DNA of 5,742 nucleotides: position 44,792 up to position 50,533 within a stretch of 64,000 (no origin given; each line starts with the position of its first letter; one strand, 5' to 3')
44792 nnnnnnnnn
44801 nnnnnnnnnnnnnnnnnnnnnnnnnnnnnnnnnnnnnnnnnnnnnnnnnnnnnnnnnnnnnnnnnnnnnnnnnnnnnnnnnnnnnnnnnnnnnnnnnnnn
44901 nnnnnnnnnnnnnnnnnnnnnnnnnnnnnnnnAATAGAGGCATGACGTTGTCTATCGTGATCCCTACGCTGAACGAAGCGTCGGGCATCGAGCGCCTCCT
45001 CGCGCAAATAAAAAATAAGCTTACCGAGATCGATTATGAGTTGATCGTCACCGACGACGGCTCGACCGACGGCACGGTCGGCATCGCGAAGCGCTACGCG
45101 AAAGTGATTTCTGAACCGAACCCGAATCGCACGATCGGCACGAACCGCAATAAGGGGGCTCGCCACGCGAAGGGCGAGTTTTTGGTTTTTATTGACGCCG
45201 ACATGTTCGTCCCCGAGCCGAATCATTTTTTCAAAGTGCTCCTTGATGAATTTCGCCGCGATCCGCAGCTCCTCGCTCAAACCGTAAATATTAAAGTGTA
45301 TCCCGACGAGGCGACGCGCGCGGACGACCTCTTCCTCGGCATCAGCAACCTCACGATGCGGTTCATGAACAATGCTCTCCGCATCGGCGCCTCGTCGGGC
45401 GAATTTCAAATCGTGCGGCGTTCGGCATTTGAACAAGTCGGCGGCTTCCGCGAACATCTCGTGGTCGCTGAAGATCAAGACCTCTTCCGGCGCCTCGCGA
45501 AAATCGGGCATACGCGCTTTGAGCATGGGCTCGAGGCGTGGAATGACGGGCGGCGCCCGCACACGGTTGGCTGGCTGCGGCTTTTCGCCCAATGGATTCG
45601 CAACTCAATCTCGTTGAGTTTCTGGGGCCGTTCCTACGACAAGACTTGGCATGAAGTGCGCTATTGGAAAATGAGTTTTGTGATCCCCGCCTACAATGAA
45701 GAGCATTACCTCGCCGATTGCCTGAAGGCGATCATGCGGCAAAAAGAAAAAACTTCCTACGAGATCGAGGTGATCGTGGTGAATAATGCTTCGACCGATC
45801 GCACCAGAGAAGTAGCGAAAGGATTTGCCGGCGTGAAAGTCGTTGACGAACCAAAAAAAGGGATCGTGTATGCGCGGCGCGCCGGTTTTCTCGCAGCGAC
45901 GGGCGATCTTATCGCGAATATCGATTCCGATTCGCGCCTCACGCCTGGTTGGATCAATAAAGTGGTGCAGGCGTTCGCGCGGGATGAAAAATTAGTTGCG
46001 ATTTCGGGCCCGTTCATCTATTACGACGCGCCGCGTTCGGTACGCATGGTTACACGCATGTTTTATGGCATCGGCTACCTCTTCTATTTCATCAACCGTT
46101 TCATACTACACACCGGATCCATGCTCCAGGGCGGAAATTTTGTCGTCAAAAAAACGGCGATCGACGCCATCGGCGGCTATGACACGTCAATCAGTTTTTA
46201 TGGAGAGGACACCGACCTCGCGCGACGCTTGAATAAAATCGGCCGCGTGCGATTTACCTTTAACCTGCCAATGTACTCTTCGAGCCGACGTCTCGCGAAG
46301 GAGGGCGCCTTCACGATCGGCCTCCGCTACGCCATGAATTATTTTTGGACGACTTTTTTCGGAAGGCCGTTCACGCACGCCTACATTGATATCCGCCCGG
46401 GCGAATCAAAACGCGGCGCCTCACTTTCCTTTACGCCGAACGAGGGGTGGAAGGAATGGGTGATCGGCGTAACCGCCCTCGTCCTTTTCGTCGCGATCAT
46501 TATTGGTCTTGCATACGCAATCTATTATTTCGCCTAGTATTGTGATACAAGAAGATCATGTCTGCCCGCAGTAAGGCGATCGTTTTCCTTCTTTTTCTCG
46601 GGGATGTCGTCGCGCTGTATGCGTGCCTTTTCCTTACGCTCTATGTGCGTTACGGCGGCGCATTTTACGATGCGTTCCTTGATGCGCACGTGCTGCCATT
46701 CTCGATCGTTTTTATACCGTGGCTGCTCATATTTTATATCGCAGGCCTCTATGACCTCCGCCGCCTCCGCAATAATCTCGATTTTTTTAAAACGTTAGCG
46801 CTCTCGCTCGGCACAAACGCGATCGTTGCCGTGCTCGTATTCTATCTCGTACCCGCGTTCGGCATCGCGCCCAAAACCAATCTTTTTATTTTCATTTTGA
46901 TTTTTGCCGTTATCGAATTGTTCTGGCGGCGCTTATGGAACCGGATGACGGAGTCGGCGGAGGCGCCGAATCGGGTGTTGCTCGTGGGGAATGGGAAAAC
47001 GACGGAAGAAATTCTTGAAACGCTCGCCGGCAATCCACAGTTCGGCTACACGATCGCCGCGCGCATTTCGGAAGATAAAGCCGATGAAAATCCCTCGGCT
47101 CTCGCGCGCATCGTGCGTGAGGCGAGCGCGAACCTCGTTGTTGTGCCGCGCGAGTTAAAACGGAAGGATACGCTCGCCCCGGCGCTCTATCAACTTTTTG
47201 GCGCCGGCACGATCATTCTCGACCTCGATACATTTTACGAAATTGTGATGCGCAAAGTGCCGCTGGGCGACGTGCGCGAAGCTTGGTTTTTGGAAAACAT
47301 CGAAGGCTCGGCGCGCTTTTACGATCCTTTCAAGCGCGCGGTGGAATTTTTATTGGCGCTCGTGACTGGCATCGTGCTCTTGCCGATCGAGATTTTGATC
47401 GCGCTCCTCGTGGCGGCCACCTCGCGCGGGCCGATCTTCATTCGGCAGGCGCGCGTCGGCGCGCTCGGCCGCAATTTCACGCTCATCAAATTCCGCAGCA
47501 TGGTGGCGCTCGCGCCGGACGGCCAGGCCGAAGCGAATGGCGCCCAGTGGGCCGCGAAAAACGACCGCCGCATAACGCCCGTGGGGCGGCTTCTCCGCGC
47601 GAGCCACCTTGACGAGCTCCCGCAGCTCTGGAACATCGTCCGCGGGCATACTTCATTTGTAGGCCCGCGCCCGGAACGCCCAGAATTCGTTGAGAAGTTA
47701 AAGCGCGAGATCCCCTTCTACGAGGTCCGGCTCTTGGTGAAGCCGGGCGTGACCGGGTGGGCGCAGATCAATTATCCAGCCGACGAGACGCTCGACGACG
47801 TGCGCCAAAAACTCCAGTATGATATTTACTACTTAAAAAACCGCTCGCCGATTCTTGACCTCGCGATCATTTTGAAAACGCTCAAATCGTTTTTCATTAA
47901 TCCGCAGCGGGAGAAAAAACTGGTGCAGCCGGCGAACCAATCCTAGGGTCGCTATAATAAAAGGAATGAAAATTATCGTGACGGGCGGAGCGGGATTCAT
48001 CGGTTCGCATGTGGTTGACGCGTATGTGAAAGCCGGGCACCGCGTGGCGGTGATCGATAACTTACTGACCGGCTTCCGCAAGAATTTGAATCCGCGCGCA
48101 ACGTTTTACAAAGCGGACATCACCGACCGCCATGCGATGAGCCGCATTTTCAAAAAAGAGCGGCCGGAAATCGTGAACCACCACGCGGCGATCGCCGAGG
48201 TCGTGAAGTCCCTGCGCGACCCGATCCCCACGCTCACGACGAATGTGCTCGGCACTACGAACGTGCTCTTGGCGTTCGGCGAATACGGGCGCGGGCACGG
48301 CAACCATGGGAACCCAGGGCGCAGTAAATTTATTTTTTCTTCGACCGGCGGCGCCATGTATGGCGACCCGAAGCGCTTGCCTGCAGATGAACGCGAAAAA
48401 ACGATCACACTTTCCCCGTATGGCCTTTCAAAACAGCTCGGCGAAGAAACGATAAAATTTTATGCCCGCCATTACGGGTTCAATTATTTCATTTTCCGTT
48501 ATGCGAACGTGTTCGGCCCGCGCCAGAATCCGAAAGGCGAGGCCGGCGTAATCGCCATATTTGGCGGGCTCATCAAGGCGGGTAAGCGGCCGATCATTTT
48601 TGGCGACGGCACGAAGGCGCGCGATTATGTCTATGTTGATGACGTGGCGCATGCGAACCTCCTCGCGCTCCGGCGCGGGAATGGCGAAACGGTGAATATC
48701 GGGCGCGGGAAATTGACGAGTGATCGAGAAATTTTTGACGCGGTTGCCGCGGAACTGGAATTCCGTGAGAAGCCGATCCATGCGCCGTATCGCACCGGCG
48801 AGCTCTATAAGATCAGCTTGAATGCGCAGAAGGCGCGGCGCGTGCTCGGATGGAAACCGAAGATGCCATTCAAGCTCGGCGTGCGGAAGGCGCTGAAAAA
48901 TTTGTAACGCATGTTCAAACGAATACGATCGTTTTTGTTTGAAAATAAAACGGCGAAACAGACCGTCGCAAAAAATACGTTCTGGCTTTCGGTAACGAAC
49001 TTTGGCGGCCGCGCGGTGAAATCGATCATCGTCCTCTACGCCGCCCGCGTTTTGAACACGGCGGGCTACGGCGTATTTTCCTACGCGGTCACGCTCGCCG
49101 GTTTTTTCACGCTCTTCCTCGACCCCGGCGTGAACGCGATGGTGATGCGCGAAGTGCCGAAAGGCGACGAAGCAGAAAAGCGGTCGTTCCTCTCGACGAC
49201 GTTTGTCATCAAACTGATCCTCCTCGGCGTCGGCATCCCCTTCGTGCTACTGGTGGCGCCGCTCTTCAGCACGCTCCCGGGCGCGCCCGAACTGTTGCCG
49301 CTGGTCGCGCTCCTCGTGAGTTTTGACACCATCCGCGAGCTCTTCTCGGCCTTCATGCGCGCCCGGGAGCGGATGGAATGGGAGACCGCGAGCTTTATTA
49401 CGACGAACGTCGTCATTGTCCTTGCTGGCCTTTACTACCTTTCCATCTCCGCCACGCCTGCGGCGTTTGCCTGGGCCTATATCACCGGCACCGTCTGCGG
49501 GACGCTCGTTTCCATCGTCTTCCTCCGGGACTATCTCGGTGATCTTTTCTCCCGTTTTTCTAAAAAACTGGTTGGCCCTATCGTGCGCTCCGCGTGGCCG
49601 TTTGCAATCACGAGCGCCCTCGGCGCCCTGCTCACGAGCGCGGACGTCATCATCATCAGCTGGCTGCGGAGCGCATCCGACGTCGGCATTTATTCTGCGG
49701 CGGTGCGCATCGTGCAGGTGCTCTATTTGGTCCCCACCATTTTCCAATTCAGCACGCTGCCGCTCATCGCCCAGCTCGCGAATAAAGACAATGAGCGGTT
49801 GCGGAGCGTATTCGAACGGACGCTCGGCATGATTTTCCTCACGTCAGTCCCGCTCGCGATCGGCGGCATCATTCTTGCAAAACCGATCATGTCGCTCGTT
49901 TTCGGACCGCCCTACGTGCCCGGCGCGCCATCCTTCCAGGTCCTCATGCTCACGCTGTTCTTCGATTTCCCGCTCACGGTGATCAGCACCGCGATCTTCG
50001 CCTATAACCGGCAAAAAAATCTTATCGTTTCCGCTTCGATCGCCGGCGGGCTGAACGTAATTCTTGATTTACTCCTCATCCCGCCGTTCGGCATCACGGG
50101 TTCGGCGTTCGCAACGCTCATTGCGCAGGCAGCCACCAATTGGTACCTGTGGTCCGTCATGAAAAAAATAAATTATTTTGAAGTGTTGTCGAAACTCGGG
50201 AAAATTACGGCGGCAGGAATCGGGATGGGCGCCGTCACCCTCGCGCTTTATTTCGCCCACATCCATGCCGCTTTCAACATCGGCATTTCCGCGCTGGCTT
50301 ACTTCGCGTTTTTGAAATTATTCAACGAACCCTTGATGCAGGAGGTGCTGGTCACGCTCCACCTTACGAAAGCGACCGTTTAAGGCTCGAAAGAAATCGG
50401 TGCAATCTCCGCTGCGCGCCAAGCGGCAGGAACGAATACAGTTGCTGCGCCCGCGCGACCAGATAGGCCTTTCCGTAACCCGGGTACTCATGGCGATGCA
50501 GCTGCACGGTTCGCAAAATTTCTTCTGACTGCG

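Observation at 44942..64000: ~19 kb Wzx-dependent surface-glycan locus combining CDP-sugar, UDP-xylose, C-methylation and fucosyltransferase modules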

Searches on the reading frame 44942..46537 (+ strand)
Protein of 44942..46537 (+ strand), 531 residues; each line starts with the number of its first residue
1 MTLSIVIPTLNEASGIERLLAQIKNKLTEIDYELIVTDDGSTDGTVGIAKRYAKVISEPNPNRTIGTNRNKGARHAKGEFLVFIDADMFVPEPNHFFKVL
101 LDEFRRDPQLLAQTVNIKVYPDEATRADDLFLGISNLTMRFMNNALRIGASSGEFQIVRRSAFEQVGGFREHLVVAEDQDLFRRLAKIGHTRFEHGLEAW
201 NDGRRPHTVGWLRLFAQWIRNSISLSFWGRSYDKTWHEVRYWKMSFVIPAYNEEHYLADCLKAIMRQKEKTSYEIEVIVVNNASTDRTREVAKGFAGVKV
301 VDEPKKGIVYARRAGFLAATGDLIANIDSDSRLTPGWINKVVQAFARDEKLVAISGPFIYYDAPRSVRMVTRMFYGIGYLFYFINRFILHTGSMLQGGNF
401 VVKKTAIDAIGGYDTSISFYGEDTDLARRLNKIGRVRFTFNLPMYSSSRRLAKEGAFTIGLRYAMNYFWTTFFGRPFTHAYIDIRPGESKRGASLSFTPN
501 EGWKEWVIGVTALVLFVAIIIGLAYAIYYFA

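Call 3: search_protein_families(library=pfam, proteins=[window:44942-46537:+], max_evalue=0.01)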
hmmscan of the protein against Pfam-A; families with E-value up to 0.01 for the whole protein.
window:44942-46537:+ (531 aa): 8 families
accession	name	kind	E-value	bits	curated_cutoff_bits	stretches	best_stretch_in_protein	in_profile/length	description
PF00535.33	Glycos_transf_2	-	1.2e-65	221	23.3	2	245-410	1-167/168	Glycosyl transferase family 2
PF13641.12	Glyco_tranf_2_3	-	4.6e-28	99.2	27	2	245-434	4-198/230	Glycosyltransferase like family 2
PF10111.15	Glyco_tranf_2_2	-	1.8e-25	90.4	27.3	2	4-187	1-201/276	Glycosyltransferase like family 2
PF13632.12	Glyco_trans_2_3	-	4.7e-16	59.6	27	2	324-466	2-142/198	Glycosyl transferase family group 2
PF13506.12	Glyco_transf_21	-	2.2e-12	47.2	21.7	2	69-190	22-142/174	Glycosyl transferase family 21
PF02709.20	Glyco_transf_7C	-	6.2e-08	32.6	23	1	394-434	18-59/78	N-terminal domain of galactosyltransferase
PF13704.12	Glyco_tranf_2_4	-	8.4e-06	26.6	27.5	0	33-94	21-88/98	Glycosyl transferase family 2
PF13712.12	Glyco_tranf_2_5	-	0.00087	19.5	27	0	66-109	42-84/210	Glycosyltransferase like family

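Call 5: search_protein_families(library=ncbifam, proteins=[window:44942-46537:+], max_evalue=0.001)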
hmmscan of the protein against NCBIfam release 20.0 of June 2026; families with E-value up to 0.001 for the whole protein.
window:44942-46537:+ (531 aa): 27 families (the best 25 are shown)
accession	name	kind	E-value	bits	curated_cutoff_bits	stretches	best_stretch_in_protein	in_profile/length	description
TIGR04283.1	glyco_like_mftF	equivalog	2.8e-51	174.2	182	2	3-215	1-198/221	TIGR04283 family arsenosugar biosynthesis glycosyltransferase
TIGR03965.1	mycofact_glyco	equivalog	1.7e-41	142.6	280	2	3-190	76-268/467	mycofactocin biosynthesis glycosyltransferase MftF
NF041875.1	EPS_EpsD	equivalog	3.4e-41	141.7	370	2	3-220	1-225/325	exopolysaccharide biosynthesis glycosyltransferase EpsD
NF007482.0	PRK10073.1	equivalog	2.2e-30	105.8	423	2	243-352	7-117/334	glycosyltransferase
NF038302.1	EPS_HpsE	equivalog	6.6e-28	97.6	300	2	244-355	3-121/307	hormogonium polysaccharide biosynthesis glycosyltransferase HpsE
TIGR03937.1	PgaC_IcaA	equivalog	6.5e-26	91.2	422.3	2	237-360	40-166/407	poly-beta-1,6-N-acetyl-D-glucosamine synthase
NF010496.0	PRK13915.1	equivalog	5.7e-24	84.8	262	2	2-101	32-139/307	glucosyl-3-phosphoglycerate synthase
NF045692.1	OglycostaseCruG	equivalog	1.7e-19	70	600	2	243-434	42-242/386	2'-O-glycosyltransferase CruG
NF047588.1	GlcsyltransPgfSStrep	equivalog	2.8e-19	69.5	500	2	1-171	1-172/308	glycosyltransferase PgfS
NF041394.1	GtaseAglG_Halo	equivalog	2.1e-18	66.7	440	2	243-423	2-184/304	glucosyl-dolichyl phosphate glucuronosyltransferase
NF047683.1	TeichurnBiosyTuaG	equivalog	6.5e-17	62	400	2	3-87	8-96/252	teichuronic acid biosynthesis protein TuaG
TIGR03469.1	HpnB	hypoth_equivalog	1.8e-16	60.2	379.25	2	239-430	41-246/386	hopene-associated glycosyltransferase HpnB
TIGR03111.1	glyc2_xrt_Gpos1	hypoth_equivalog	2e-16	59.8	363.95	1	234-358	41-169/439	TIGR03111 family XrtG-associated glycosyltransferase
NF007986.1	PRK10714.1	equivalog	9.6e-14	51.1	529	2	243-347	7-117/316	undecaprenyl-phosphate 4-deoxy-4-formamido-L-arabinose transferase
NF053739.1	GlytfEpsEBac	equivalog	9.5e-13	47.7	450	2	243-446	2-201/265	glycosyltransferase EpsE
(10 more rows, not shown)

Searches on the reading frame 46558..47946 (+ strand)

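Call 3: search_protein_families(library=pfam, proteins=[window:46558-47946:+], max_evalue=0.01)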
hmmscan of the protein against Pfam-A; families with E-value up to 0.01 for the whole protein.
window:46558-47946:+ (462 aa): 1 family
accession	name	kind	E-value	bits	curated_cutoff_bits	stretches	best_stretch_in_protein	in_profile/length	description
PF02397.22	Bac_transf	-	1e-58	198.3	27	1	259-446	1-178/179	Bacterial sugar transferase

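Call 5: search_protein_families(library=ncbifam, proteins=[window:46558-47946:+], max_evalue=0.001)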
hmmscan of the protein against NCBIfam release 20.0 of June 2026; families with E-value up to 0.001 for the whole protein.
window:46558-47946:+ (462 aa): 10 families
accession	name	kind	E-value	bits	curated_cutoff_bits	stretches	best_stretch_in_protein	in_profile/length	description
TIGR03025.1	EPS_sugtrans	subfamily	4.5e-100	336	295.55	1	15-447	2-440/445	exopolysaccharide biosynthesis polyprenyl glycosylphosphotransferase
TIGR03013.1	EpsB_2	subfamily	1.3e-89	301.3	393.35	1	16-443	3-434/443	TIGR03013 family XrtA/PEP-CTERM system glycosyltransferase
TIGR03023.1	WcaJ_sugtrans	equivalog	5.8e-81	273.1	410.75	1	16-448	3-449/453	undecaprenyl-phosphate glucose phosphotransferase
TIGR03022.1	WbaP_sugtrans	subfamily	1e-53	183.3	403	1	12-443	1-447/456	undecaprenyl-phosphate galactose phosphotransferase WbaP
NF007518.0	PRK10124.1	equivalog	4e-43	147.8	684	1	15-448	24-460/464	undecaprenyl-phosphate glucose phosphotransferase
NF041877.1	EPS_EpsZ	equivalog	8.3e-39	133.5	800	1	38-442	36-449/459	exopolysaccharide biosynthesis polyisoprenyl-phosphate hexose-1-phosphate transferase EpsZ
NF052601.1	undeca_RfbP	equivalog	1.1e-37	129.6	330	1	256-446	42-236/244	undecaprenyl-phosphate galactose phosphotransferase family protein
NF050817.1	PolSacchBiosHfsE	equivalog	3.9e-36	124.8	750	1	258-443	271-457/467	polysaccharide biosynthesis protein HfsE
NF011751.0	PRK15204.1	equivalog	6.4e-27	94.3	907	1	258-444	279-468/476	undecaprenyl-phosphate galactose phosphotransferase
NF045514.1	glycotran_HepC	equivalog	2.9e-21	75.8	140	1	254-372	112-211/220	heterocyst development glycosyltransferase HepC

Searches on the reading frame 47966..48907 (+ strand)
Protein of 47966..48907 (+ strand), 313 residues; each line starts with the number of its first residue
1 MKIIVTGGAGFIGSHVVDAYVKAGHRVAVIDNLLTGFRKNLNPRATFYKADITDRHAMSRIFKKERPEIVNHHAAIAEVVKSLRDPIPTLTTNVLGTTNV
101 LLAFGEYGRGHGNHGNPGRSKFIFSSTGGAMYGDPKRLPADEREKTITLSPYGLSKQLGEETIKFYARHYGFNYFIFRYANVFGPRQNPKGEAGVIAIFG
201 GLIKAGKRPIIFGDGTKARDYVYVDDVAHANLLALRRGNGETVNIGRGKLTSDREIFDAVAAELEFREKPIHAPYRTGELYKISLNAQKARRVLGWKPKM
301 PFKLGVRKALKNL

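Call 3: search_protein_families(library=pfam, proteins=[window:47966-48907:+], max_evalue=0.01)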
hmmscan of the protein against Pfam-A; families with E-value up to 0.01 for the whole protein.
window:47966-48907:+ (313 aa): 8 families
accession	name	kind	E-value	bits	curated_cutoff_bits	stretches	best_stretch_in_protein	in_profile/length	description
PF01370.27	Epimerase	-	6.5e-58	196.4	20.9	1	3-246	1-240/240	NAD dependent epimerase/dehydratase family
PF16363.11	GDP_Man_Dehyd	-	7.4e-52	177.3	27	1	4-308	1-331/332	GDP-mannose 4,6 dehydratase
PF01073.25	3Beta_HSD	-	5.7e-14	52.2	22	1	4-236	1-230/280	3-beta hydroxysteroid dehydrogenase/isomerase family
PF04321.23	RmlD_sub_bind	-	1.8e-11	44.1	27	1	1-187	1-156/287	RmlD substrate binding domain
PF02719.21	Polysacc_synt_2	-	2.2e-11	43.9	20.2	1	3-103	1-114/293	Polysaccharide biosynthesis protein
PF07993.18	NAD_binding_4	-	5.4e-09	36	20.1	1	67-230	89-257/258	Male sterility protein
PF00106.31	adh_short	-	2.4e-05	24.3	26.6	1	3-64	3-70/195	short chain dehydrogenase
PF05368.20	NmrA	-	0.00017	21.8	27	1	2-64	4-69/298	NmrA-like family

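Call 5: search_protein_families(library=ncbifam, proteins=[window:47966-48907:+], max_evalue=0.001)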
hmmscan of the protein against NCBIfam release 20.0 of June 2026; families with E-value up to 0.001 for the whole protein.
window:47966-48907:+ (313 aa): 32 families (the best 25 are shown)
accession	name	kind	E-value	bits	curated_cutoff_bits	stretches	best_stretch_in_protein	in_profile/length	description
TIGR01179.1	galE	equivalog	6.3e-51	173.2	262.3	1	2-300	1-311/332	UDP-glucose 4-epimerase GalE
TIGR01181.1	dTDP_gluc_dehyt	equivalog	7.5e-48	163.3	365.1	1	2-310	1-308/321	dTDP-glucose 4,6-dehydratase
NF007490.0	PRK10084.1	subfamily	7.4e-33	114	649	1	1-311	1-332/361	dTDP-glucose 4,6-dehydratase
NF007582.0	PRK10217.1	equivalog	8.4e-32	110.6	698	1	2-310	3-328/355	dTDP-glucose 4,6-dehydratase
NF011728.1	PRK15181.1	equivalog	3.1e-30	105.4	760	1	3-311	18-335/348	Vi polysaccharide biosynthesis UDP-N-acetylglucosaminuronic acid C-4 epimerase TviC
TIGR02197.1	heptose_epim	equivalog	3.4e-30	105.3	274.6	1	3-311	1-311/316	ADP-glyceromanno-heptose 6-epimerase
TIGR04180.1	EDH_00030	hypoth_equivalog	4e-27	95.1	475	1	3-300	1-296/297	NAD-dependent 4,6-dehydratase LegB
NF007956.0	PRK10675.1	subfamily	5.5e-25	88.2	394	1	1-297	1-313/338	UDP-glucose 4-epimerase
NF008360.0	PRK11150.1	equivalog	5.9e-24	84.8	452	2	122-262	111-252/310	ADP-glyceromanno-heptose 6-epimerase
TIGR02622.1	CDP_4_6_dhtase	equivalog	6.9e-16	58.3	278.45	1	2-103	6-114/352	CDP-glucose 4,6-dehydratase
NF047922.1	GDPFucSynFcl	equivalog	9.5e-13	48.3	500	1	51-310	38-298/308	GDP-L-fucose synthase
TIGR03466.1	HpnA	hypoth_equivalog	1.1e-12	47.5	367.65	1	1-303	1-283/327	hopanoid-associated sugar epimerase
NF042422.1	oxyalk_red_OleD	equivalog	1.7e-11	44.1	580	1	1-252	1-232/329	2-alkyl-3-oxoalkanoate reductase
TIGR01472.1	gmd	equivalog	6e-11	42.1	415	1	45-308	56-333/342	GDP-mannose 4,6-dehydratase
TIGR01214.1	rmlD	equivalog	6e-11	42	224.05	1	2-186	1-154/285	dTDP-4-dehydrorhamnose reductase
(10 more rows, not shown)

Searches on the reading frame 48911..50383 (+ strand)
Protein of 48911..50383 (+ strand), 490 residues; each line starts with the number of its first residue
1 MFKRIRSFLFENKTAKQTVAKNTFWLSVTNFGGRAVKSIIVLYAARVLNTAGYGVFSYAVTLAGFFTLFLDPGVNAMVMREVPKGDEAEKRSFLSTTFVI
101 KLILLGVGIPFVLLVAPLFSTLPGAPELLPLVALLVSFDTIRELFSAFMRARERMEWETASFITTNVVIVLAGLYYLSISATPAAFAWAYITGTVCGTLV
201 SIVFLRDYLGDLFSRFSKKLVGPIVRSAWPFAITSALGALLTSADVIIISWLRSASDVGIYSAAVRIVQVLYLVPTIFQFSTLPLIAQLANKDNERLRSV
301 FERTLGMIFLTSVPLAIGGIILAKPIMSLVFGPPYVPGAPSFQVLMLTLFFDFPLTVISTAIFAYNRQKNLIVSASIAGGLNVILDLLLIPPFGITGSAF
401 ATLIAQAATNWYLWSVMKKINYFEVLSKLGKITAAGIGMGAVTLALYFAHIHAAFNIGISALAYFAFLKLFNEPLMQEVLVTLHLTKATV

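Call 3: search_protein_families(library=pfam, proteins=[window:48911-50383:+], max_evalue=0.01)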
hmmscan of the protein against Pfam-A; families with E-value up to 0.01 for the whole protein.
window:48911-50383:+ (490 aa): 3 families
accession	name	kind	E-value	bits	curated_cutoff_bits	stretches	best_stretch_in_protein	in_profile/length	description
PF01943.22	Polysacc_synt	-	1.3e-32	113.8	28.2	1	19-289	1-273/274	Polysaccharide biosynthesis protein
PF13440.11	Polysacc_synt_3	-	5.7e-22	78.7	23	1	45-336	3-289/293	Polysaccharide biosynthesis protein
PF03023.19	MurJ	-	8.5e-13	48.1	27.4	1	92-435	54-417/451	Lipid II flippase MurJ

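Call 5: search_protein_families(library=ncbifam, proteins=[window:48911-50383:+], max_evalue=0.001)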
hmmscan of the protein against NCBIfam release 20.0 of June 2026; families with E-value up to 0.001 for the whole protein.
window:48911-50383:+ (490 aa): 5 families
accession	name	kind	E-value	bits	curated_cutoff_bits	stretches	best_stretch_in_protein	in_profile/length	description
TIGR01695.1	murJ_mviN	equivalog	2e-16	59.8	235.55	1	96-472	90-497/506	murein biosynthesis integral membrane protein MurJ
NF041871.1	Wzx_EPS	equivalog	5.9e-16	58.2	800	1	45-465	28-454/492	exopolysaccharide biosynthesis flippase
NF050818.1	PolSacchBiosHfsF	equivalog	2.6e-10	39.9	700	1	40-414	24-400/468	polysaccharide biosynthesis protein HfsF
NF047674.1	TeichurnBiosyTuaB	equivalog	3.2e-08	33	580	1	37-347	26-333/469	teichuronic acid biosynthesis protein TuaB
NF058658.1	Oglyco_Wzx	exception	9.1e-06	24.9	720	1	12-479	3-471/478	O-glycosylation flippase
